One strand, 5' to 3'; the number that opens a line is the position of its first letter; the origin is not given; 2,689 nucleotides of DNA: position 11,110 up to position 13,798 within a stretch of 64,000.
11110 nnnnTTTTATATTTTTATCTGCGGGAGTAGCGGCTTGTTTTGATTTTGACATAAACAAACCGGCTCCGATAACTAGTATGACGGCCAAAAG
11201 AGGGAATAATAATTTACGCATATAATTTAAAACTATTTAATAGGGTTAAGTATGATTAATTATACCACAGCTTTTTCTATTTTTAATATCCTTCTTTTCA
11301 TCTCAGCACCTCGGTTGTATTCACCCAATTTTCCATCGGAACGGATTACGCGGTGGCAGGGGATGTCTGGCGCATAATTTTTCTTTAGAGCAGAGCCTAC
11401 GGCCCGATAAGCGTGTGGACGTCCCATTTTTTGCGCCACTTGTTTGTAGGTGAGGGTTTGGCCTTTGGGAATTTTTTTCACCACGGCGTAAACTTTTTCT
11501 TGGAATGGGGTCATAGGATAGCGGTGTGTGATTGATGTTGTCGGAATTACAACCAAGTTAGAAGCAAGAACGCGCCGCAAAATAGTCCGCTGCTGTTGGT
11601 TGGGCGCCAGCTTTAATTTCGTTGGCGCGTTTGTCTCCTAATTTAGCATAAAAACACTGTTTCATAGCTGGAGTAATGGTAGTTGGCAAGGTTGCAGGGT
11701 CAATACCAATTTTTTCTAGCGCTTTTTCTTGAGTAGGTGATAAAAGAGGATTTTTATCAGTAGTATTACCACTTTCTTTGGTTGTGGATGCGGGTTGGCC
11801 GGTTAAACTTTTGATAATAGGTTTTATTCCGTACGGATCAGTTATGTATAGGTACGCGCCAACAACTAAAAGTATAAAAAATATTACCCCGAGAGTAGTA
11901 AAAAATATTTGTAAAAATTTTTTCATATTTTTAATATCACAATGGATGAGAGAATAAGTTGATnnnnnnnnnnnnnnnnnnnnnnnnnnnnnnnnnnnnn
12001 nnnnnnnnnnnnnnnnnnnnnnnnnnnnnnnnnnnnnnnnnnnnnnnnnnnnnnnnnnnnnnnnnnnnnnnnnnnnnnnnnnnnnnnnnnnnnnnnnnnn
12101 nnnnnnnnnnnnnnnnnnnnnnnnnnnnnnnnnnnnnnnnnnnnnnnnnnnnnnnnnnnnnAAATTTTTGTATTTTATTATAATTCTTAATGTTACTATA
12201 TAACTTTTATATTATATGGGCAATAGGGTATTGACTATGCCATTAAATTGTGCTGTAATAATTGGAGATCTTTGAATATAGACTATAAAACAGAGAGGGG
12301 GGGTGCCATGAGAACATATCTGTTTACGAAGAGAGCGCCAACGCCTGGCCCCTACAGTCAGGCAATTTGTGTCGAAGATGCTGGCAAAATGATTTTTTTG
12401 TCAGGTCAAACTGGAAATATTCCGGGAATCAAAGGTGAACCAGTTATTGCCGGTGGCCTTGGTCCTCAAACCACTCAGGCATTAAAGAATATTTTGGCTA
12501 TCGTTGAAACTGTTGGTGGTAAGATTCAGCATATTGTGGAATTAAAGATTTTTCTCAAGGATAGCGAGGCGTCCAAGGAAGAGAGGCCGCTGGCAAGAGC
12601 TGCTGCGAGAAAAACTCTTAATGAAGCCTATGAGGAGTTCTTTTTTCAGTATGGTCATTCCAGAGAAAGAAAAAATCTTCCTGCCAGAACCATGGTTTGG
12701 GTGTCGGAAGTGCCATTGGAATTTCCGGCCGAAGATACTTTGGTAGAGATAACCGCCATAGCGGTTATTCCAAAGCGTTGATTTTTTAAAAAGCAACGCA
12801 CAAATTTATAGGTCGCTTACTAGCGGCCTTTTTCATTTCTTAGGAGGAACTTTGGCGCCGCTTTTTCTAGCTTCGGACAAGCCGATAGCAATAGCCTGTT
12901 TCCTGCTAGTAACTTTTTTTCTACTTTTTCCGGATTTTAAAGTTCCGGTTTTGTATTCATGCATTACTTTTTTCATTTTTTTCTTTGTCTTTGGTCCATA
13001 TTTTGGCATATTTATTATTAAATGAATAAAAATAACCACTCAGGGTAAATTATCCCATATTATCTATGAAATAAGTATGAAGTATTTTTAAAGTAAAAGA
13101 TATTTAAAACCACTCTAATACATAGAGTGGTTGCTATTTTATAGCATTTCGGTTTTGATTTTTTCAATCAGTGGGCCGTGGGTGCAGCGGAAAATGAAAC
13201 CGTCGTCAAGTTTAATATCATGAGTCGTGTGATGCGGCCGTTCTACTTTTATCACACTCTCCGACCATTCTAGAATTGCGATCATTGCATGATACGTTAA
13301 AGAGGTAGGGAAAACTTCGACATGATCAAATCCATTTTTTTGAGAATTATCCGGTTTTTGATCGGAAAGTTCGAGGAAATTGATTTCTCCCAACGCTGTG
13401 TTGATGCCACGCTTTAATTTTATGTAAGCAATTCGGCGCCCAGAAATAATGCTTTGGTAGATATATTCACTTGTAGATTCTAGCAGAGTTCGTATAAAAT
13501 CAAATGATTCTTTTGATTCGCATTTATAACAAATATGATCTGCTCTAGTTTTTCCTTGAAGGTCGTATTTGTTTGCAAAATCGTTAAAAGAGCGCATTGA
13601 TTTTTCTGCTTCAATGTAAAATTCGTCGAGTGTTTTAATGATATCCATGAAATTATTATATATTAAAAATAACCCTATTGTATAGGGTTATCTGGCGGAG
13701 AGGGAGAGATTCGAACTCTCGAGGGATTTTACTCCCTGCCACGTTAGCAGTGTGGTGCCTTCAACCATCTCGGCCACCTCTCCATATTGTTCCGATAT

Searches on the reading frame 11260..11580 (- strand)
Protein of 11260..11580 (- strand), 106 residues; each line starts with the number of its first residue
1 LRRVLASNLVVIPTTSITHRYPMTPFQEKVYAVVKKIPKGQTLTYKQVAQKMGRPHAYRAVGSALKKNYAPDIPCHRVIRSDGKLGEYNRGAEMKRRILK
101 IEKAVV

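Call 5: search_protein_families(library=pfam, proteins=[window:11260-11580:-], max_evalue=1)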
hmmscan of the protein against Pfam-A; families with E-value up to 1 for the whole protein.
window:11260-11580:- (106 aa): 1 family
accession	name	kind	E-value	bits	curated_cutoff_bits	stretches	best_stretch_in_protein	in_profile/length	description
PF01035.26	DNA_binding_1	-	1.3e-31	108.7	27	1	25-103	1-80/81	6-O-methylguanine DNA methyltransferase, DNA binding domain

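Call 86: search_protein_families(library=ncbifam, proteins=[window:11260-11580:-], max_evalue=0.001)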
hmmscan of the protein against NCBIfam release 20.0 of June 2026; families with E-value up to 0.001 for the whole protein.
window:11260-11580:- (106 aa): 5 families
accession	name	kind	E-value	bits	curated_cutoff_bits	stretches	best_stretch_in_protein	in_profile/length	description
TIGR00589.1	ogt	superfamily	1.2e-27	95.8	46.4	1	24-102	1-80/80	methylated-DNA--[protein]-cysteine S-methyltransferase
NF011964.0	PRK15435.1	equivalog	2.5e-20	72.8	345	1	24-103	269-349/354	bifunctional DNA-binding transcriptional regulator/O6-methylguanine-DNA methyltransferase Ada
NF007626.0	PRK10286.1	equivalog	6.1e-18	65.5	192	1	4-102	69-166/171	methylated-DNA--[protein]-cysteine S-methyltransferase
NF041132.1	DNA_protcyst_Mta_Thcoc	equivalog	8.2e-15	55.1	250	1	23-102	90-168/169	methylated-DNA--protein-cysteine methyltransferase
NF003022.0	PRK03887.1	equivalog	3.1e-14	53.2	164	1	23-102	90-168/175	methylated-DNA--protein-cysteine methyltransferase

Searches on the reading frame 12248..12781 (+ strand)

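Call 51: search_protein_families(library=pfam, proteins=[window:12248-12781:+], max_evalue=0.001)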
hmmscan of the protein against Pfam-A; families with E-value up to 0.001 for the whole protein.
window:12248-12781:+ (177 aa): 1 family
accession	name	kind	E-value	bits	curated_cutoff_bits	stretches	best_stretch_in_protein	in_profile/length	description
PF01042.26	Ribonuc_L-PSP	-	3.4e-19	69.4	27.3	1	29-174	3-121/121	Endoribonuclease L-PSP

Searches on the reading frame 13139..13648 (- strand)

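Call 5: search_protein_families(library=pfam, proteins=[window:13139-13648:-], max_evalue=1)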
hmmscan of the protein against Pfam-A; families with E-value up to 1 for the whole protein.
window:13139-13648:- (169 aa): 1 family
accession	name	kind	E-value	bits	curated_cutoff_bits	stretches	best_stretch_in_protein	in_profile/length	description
PF06185.18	YecM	-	1.1e-14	55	25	1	19-118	14-115/180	YecM protein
